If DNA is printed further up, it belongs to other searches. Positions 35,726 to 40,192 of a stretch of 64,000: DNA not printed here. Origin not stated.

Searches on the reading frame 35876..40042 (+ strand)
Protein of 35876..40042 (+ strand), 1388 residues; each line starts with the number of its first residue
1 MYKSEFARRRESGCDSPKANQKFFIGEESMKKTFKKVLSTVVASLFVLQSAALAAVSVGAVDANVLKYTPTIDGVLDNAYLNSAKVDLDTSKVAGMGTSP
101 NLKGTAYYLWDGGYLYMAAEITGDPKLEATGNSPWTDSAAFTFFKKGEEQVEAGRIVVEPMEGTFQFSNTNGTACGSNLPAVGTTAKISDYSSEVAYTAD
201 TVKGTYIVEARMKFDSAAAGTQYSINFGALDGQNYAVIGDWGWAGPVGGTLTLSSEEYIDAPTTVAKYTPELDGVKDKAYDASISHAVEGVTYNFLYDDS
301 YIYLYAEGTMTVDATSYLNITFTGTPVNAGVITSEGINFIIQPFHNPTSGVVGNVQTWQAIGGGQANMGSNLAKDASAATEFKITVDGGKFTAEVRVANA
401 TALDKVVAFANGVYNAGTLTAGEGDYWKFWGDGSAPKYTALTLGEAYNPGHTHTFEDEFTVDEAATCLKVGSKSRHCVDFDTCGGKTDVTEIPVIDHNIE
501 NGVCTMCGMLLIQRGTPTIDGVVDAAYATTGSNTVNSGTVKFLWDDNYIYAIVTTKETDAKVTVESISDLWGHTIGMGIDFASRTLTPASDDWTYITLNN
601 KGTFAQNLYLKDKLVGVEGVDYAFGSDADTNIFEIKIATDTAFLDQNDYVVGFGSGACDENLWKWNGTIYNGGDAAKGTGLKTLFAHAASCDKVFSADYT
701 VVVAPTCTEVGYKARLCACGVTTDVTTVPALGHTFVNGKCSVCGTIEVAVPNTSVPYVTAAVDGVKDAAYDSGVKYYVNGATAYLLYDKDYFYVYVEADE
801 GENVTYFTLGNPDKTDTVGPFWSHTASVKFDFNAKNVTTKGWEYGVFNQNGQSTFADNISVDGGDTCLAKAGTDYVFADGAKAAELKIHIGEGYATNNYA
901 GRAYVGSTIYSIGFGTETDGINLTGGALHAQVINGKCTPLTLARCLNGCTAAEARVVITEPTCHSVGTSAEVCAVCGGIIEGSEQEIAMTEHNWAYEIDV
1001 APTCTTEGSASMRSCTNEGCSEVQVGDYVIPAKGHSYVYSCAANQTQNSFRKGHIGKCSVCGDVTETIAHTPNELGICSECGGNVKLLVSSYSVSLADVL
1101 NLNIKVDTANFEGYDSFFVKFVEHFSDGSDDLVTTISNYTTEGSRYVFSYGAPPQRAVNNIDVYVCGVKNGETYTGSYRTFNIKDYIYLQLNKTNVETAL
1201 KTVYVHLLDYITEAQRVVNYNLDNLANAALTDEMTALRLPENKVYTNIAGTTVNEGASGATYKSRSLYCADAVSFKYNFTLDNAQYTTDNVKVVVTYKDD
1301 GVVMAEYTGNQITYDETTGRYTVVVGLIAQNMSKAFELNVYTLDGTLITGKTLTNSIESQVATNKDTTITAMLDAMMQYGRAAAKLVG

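Call 10: search_protein_families(library=padloc, proteins=[window:35876-40042:+], max_evalue=0.001)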
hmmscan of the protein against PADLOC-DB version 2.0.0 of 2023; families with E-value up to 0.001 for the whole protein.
window:35876-40042:+ (1388 aa): 0 families

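Call 11: search_protein_families(library=pfam, proteins=[window:35876-40042:+], max_evalue=0.001)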
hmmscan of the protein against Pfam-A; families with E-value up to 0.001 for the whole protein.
window:35876-40042:+ (1388 aa): 1 family
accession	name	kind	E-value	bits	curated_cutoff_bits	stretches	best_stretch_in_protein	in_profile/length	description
PF06452.16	CBM9_1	-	5.3e-10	39.9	23.4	1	72-229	1-148/185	Carbohydrate family 9 binding domain-like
